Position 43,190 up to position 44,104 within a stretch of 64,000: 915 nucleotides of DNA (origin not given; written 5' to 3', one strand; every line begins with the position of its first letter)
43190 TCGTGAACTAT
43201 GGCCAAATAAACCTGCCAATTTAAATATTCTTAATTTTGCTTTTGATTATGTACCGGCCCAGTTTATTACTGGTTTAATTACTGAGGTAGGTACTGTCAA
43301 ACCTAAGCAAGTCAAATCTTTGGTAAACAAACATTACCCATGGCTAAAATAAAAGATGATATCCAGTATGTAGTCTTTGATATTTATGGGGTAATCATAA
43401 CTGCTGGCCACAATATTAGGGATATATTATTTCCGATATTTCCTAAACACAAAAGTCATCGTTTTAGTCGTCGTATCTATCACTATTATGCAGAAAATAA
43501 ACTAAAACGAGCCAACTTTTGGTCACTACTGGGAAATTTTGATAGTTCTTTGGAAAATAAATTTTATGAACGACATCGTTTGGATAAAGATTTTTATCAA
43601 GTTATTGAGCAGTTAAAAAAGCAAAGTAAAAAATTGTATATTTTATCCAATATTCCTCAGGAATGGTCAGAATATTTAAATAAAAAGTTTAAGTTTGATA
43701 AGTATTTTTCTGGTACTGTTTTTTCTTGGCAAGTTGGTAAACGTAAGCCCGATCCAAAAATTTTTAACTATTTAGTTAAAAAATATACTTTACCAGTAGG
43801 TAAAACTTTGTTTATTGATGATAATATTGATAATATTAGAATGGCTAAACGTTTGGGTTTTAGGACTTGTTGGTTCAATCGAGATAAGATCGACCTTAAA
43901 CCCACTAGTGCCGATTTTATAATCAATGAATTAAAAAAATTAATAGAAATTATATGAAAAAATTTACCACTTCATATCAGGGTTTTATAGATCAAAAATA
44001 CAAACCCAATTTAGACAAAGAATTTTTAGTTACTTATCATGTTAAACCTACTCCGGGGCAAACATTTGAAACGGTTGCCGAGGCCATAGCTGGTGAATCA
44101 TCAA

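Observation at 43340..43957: HAD-IA hydrolase with a non-canonical motif I (DIYG) inserted between R15P isomerase and RuBisCO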

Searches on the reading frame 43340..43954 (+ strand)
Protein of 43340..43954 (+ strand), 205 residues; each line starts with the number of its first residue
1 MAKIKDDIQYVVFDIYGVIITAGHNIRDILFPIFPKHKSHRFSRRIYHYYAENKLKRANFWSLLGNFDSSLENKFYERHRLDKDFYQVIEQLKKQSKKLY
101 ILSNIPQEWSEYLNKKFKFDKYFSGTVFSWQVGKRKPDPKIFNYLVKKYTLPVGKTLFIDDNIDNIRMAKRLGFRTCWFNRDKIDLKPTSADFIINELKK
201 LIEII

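Call 3: search_protein_families(library=pfam, proteins=[window:43340-43954:+], max_evalue=0.01)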
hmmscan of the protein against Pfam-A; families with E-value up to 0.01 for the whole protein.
window:43340-43954:+ (205 aa): 3 families
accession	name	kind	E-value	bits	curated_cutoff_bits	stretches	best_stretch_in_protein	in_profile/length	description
PF00702.32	Hydrolase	-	2.9e-18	67.4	26.4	1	9-173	2-191/191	haloacid dehalogenase-like hydrolase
PF13419.12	HAD_2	-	1.7e-14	54.8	23.8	1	72-178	70-177/178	Haloacid dehalogenase-like hydrolase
PF13242.12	Hydrolase_like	-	0.00014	22.1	22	1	135-185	3-54/75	HAD-hyrolase-like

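Call 4: search_protein_families(library=ncbifam, proteins=[window:43340-43954:+], max_evalue=0.01)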
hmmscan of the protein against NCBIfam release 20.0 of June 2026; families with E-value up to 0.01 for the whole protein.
window:43340-43954:+ (205 aa): 26 families (the best 25 are shown)
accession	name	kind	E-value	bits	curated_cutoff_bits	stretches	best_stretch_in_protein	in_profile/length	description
TIGR01509.1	HAD-SF-IA-v3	subfamily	1.1e-16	61.3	29.4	1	76-178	61-153/154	HAD-IA family hydrolase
TIGR02254.1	YjjG_YfnB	equivalog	1.1e-16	60.9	159.9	1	76-204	93-222/223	YjjG family noncanonical pyrimidine nucleotidase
TIGR01428.1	HAD_type_II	equivalog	2.6e-15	57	125.4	1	83-183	94-194/197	haloacid dehalogenase type II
TIGR02252.1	DREG-2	subfamily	1.5e-14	54.3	155.2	1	79-178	104-203/203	HAD hydrolase, REG-2-like, family IA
NF009695.0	PRK13222.1-2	equivalog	1.1e-12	47.9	225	1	49-205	63-222/226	phosphoglycolate phosphatase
TIGR02253.1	CTE7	subfamily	1.8e-11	44.2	169.75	1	79-201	93-220/221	TIGR02253 family HAD-type hydrolase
NF006991.0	PRK09456.1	equivalog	2.2e-11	43.8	295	1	82-178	86-183/199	glucose-1-phosphatase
TIGR02247.1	HAD-1A3-hyp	subfamily_domain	1.6e-10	41.1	125.4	1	78-180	92-196/211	epoxide hydrolase N-terminal domain-like phosphatase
NF006976.0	PRK09449.1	equivalog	1.9e-10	40.6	183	1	87-203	102-220/225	pyrimidine 5'-nucleotidase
NF009804.0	PRK13288.1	equivalog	2.4e-09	37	218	1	83-205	85-210/215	pyrophosphatase PpaX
TIGR01993.1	Pyr-5-nucltdase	equivalog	7.1e-09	35.7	142.9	1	76-178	80-182/183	pyrimidine 5'-nucleotidase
TIGR01549.1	HAD-SF-IA-v1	subfamily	6.4e-08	33.1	23.3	1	54-173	38-149/149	HAD-IA family hydrolase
NF009698.0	PRK13223.1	equivalog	9.5e-07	28.3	466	1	87-202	105-226/272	phosphoglycolate phosphatase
TIGR01662.1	HAD-SF-IIIA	subfamily_domain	4.3e-06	26.9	44.6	1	84-181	29-140/141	HAD-IIIA family hydrolase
NF008018.0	PRK10748.1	equivalog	6.9e-06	25.4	225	1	114-190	141-218/238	5-amino-6-(5-phospho-D-ribitylamino)uracil phosphatase YigB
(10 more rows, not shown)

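Call 5: search_solved_structures(query=window:43340-43954:+, max_evalue=0.01, show_alignments=4)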
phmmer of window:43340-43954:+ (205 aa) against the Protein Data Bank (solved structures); distinct sequences matched with E-value up to 0.01: 48.
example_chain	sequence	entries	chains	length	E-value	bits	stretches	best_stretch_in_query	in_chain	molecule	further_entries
9m7d_A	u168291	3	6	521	5e-17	65.4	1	86-186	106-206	Haloacid dehalogenase superfamily, subfamily IA, variant 3 with third motif having DD or E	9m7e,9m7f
9mhs_B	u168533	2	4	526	5e-17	65.4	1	86-186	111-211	Drimenol Synthase | Haloacid dehalogenase superfamily, subfamily IA, variant 3 with third motif having DD or E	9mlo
3qnm_A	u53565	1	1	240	4e-09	39.6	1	87-204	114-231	Haloacid dehalogenase-like hydrolase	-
4jb3_A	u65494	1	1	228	4.1e-09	39.6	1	95-177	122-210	Haloacid dehalogenase-like hydrolase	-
2hoq_A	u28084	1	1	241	1.4e-08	37.8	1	88-204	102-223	Putative HAD-hydrolase PH1655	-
4dcc_A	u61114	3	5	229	5.9e-07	32.5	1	86-176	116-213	Putative haloacid dehalogenase-like hydrolase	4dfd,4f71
4ygq_A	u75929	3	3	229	6.2e-07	32.5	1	64-202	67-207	Hydrolase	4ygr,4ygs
4f72_A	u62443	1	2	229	6.2e-07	32.5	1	90-176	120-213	Putative haloacid dehalogenase-like hydrolase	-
2i6x_A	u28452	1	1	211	6.7e-07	32.4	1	111-177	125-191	Hydrolase, haloacid dehalogenase-like family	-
8pno_A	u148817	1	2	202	2.1e-06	30.8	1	86-184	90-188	Alpha-D-glucose 1-phosphate phosphatase YihX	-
2b0c_A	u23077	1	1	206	2.1e-06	30.7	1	86-183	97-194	putative phosphatase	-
8pne_A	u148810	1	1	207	2.1e-06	30.7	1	86-184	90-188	Alpha-D-glucose 1-phosphate phosphatase YihX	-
3kbb_A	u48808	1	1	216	5.2e-06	29.5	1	82-176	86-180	Phosphorylated carbohydrates phosphatase TM_1254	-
2w11_A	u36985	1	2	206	6.2e-06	29.2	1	85-203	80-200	2-HALOALKANOIC ACID DEHALOGENASE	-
2w43_A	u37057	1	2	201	6.6e-06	29.1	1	85-203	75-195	HYPOTHETICAL 2-HALOALKANOIC ACID DEHALOGENASE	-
2no4_A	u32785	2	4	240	6.4e-05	25.9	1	82-182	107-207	(S)-2-haloacid dehalogenase IVA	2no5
1jud_A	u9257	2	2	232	0.00018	24.4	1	88-203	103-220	L-2-HALOACID DEHALOGENASE | 2-HALOACID DEHALOGENASE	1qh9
1zrm_A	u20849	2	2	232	0.00034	23.5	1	88-203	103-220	L-2-HALOACID DEHALOGENASE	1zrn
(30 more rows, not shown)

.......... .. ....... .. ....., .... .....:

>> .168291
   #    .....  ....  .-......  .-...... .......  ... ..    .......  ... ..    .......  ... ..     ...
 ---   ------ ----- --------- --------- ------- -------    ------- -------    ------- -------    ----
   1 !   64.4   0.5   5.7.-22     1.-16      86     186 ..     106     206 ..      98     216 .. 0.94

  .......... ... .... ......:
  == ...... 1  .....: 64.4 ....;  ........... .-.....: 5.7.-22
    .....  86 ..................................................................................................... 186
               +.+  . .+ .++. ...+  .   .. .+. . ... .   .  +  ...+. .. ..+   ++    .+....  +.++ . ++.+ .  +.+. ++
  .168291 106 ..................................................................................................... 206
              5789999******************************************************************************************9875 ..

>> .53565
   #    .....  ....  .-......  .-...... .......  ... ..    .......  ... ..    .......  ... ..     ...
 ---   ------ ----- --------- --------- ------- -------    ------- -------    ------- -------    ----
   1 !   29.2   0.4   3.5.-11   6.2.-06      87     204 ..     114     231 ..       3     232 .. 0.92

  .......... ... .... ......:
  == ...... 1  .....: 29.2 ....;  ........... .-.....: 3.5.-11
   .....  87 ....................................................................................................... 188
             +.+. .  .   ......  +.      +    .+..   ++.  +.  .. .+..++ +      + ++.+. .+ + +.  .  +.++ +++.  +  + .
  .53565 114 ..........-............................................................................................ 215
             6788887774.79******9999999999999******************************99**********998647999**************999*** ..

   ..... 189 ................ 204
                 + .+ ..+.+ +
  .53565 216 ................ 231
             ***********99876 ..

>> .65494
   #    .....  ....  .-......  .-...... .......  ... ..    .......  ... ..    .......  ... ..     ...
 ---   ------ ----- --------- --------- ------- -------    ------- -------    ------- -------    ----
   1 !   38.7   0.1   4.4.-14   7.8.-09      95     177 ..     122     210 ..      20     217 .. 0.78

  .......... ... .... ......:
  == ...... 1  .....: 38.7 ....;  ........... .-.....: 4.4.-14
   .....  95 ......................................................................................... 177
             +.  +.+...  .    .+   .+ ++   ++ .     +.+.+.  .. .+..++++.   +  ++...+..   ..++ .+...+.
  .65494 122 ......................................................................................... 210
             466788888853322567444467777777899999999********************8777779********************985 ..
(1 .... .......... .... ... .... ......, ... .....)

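Call 6: find_homologous_proteins(query=window:43340-43954:+, max_evalue=0.001)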
Query window:43340-43954:+ (205 aa): 35 proteins with E <= 0.001 among 487 candidates.
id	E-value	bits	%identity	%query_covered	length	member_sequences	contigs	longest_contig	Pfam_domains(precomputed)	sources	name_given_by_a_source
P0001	6.3e-134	462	100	100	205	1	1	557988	PF13419.13,PF00702.33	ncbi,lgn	-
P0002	3.6e-86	306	65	100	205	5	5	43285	PF13419.13,PF00702.33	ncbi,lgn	-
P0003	1.8e-79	284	63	97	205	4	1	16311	PF13419.13,PF00702.33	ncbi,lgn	-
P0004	1.0e-73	265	60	99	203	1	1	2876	PF13419.13,PF00702.33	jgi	jgi:putative hydrolase of the HAD superfamily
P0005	3.5e-70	254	57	96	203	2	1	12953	PF13419.13,PF00702.33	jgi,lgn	-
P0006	5.7e-68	247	54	99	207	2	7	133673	PF13419.13,PF00702.33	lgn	-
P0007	1.6e-60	222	52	98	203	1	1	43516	PF13419.13,PF00702.33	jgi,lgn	jgi:putative hydrolase of the HAD superfamily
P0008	5.0e-60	221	50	100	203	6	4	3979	PF13419.13,PF00702.33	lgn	-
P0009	4.4e-54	201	47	95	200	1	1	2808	PF00702.33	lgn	-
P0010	5.0e-9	54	34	45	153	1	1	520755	PF13419.13,PF13344.13,PF00702.33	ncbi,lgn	-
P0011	6.9e-9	54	41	45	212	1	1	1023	PF13419.13,PF00702.33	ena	-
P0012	1.1e-8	53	39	42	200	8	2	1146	PF13419.13,PF00702.33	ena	-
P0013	3.9e-8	51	35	48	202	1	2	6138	PF13419.13,PF00702.33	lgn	-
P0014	9.7e-8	50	39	43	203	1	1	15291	PF13419.13,PF00702.33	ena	-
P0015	1.4e-7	49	36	51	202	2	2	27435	PF13419.13,PF00702.33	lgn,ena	-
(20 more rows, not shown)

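Call 8: find_encoding_contigs(protein=P0002, flank=6000, max_places=3)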
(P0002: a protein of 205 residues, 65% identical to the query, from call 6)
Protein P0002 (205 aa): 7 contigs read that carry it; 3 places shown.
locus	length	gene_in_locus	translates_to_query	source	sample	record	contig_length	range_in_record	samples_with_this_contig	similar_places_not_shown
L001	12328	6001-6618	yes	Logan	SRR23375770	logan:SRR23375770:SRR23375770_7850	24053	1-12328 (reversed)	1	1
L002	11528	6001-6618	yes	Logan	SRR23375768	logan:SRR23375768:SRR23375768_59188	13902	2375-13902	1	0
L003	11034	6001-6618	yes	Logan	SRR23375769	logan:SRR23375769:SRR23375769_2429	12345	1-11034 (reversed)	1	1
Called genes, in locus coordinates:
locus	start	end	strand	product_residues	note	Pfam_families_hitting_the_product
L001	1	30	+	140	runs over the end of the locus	PF00892:EamA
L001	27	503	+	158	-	PF00578:AhpC-TSA, PF08534:Redoxin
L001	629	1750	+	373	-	PF04545:Sigma70_r4, PF05066:HARE-HTH (weak)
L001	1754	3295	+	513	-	-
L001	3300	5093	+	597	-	PF10412:TrwB_AAD_bind, PF12696:TraG-D_C (weak), PF23477:zf_Tbcl_2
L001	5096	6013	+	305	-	PF01008:IF-2B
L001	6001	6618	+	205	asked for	PF00702:Hydrolase, PF13419:HAD_2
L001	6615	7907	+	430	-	PF02788:RuBisCO_large_N, PF00016:RuBisCO_large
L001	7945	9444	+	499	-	PF02885:Glycos_trans_3N, PF00591:Glycos_transf_3, PF07831:PYNP_C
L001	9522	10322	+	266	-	PF02673:BacA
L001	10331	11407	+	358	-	PF02540:NAD_synthase (weak), PF03054:tRNA_Me_trans, PF20259:tRNA_Me_trans_M, PF20258:tRNA_Me_trans_C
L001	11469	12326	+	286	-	?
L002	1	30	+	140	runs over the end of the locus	PF00892:EamA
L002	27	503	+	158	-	PF00578:AhpC-TSA, PF08534:Redoxin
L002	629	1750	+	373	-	PF04545:Sigma70_r4, PF05066:HARE-HTH (weak)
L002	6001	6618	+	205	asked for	PF00702:Hydrolase, PF13419:HAD_2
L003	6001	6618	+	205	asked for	PF00702:Hydrolase, PF13419:HAD_2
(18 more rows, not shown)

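Call 9: find_encoding_contigs(protein=P0006, flank=6000, max_places=2)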
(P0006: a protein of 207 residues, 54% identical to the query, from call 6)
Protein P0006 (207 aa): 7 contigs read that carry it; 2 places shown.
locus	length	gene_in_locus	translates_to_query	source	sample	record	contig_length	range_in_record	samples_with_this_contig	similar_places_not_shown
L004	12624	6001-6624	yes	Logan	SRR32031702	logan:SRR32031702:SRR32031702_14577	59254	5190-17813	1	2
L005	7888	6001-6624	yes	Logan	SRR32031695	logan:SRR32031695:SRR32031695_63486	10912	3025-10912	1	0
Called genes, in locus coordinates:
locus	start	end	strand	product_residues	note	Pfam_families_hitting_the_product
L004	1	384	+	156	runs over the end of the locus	PF00578:AhpC-TSA, PF08534:Redoxin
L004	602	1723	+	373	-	PF04545:Sigma70_r4, PF05066:HARE-HTH (weak)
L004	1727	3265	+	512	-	-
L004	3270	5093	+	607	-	PF01935:DUF87 (faint), PF10412:TrwB_AAD_bind, PF12696:TraG-D_C (weak), PF23477:zf_Tbcl_2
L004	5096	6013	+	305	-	PF01008:IF-2B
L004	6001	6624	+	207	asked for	PF00702:Hydrolase, PF13419:HAD_2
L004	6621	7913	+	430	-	PF02788:RuBisCO_large_N, PF00016:RuBisCO_large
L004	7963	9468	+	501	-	PF02885:Glycos_trans_3N (weak), PF00591:Glycos_transf_3, PF07831:PYNP_C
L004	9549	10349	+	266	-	PF02673:BacA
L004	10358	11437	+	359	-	PF02540:NAD_synthase (weak), PF03054:tRNA_Me_trans, PF20259:tRNA_Me_trans_M, PF20258:tRNA_Me_trans_C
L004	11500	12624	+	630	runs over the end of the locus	PF01411:tRNA-synt_2c, PF07973:tRNA_SAD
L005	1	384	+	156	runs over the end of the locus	PF00578:AhpC-TSA, PF08534:Redoxin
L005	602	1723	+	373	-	PF04545:Sigma70_r4, PF05066:HARE-HTH (weak)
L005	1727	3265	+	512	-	-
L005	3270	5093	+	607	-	PF01935:DUF87 (faint), PF10412:TrwB_AAD_bind, PF12696:TraG-D_C (weak), PF23477:zf_Tbcl_2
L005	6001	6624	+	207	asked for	PF00702:Hydrolase, PF13419:HAD_2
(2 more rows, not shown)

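Call 10: find_encoding_contigs(protein=P0007, flank=6000, max_places=2)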
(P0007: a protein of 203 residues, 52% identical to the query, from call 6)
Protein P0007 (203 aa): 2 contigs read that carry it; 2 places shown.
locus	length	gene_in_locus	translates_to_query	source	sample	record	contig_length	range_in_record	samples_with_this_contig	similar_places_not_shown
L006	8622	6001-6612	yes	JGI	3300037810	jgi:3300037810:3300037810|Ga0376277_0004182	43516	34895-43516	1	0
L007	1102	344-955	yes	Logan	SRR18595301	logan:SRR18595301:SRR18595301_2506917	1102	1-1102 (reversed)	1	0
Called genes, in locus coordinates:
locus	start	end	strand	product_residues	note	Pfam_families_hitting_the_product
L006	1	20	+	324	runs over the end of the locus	PF10432:bact-PGI_C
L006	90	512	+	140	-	PF00892:EamA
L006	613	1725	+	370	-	PF04545:Sigma70_r4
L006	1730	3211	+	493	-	-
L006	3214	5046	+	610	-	PF01935:DUF87 (weak), PF10412:TrwB_AAD_bind, PF12696:TraG-D_C (weak), PF23477:zf_Tbcl_2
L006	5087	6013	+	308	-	PF01008:IF-2B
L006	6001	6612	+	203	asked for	PF00702:Hydrolase, PF13419:HAD_2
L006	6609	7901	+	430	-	PF02788:RuBisCO_large_N, PF00016:RuBisCO_large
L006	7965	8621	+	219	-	?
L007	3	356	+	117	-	?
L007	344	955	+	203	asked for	PF00702:Hydrolase, PF13419:HAD_2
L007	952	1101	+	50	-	?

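Call 11: find_encoding_contigs(protein=P0009, flank=6000, max_places=2)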
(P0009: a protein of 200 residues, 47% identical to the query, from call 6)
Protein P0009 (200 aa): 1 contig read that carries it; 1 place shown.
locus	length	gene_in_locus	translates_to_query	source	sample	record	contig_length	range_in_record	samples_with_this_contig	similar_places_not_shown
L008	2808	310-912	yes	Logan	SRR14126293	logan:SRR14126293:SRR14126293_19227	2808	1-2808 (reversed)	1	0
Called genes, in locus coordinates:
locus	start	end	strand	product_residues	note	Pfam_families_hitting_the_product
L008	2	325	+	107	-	?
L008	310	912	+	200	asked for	PF00702:Hydrolase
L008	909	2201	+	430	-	PF02788:RuBisCO_large_N, PF00016:RuBisCO_large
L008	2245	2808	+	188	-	?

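Call 25: find_related_loci(query=A3, collection=metagenome_contigs, flank=5000)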
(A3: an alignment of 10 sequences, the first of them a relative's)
Query A3 (205 aa) in metagenome_contigs; peptide patterns used: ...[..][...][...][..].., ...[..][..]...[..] (x = any residue, [..] = any of these).
600 stretches matched a pattern (row limit reached: there are more); 175 encode a relative of the query (tblastn E <= 1e-3); the best 80 are kept; 80 distinct loci.
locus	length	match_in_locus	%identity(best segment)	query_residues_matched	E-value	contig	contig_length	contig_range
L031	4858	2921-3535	65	1-205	8e-91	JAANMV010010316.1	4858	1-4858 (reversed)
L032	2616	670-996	38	73-176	3e-16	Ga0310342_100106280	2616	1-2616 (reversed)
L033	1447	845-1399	29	8-182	1e-15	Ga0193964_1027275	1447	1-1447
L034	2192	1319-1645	36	73-176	1e-15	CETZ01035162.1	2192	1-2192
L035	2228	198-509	38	94-196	3e-15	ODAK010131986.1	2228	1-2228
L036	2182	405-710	40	85-183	6e-15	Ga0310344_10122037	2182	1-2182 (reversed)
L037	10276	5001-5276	35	88-179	2e-14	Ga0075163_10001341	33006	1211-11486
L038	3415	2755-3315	31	3-179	3e-14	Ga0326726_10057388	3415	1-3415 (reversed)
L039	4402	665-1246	26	1-183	3e-14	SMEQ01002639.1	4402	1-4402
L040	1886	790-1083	35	84-180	3e-14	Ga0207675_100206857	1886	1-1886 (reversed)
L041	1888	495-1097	29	8-192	4e-14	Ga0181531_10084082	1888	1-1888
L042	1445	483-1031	29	5-179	4e-14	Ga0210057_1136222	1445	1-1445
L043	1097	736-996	37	88-174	6e-14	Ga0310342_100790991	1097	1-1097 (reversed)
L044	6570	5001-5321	36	75-176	1e-13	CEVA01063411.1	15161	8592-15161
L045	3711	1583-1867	34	88-183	1e-13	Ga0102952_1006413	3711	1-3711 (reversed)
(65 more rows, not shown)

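Call 46: predict_structure(alignment_id=A4)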
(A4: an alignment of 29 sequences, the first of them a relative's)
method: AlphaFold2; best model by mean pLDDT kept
length: 205 residues; sequences in the alignment: 29
mean_pLDDT: 91.3   pTM: 0.90
mean pLDDT of the five models: 91.3, 90.7, 90.5, 89.2, 89.1
residues with pLDDT >= 90: 150; 70-90: 39; 50-70: 14; < 50: 2
segments of 3 or more residues with pLDDT < 50: none
pLDDT, mean of each block of 10 residues (from residue 1): 71 96 75 72 90 93 79 86 97 97 96 96 98 98 99 98 98 98 92 97 92
secondary structure, 60 per line:
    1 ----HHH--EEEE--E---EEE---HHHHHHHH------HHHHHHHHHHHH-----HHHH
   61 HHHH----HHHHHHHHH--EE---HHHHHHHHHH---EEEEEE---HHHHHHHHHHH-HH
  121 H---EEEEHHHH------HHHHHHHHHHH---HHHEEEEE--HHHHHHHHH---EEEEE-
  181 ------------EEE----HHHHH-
elements in order: E10-13 E20-22 H26-33 H40-51 H57-64 H69-77 H85-94 E98-103 H107-117 E125-128 H129-132 H139-149 E156-160 H163-171 E175-179 E193-195 H200-204
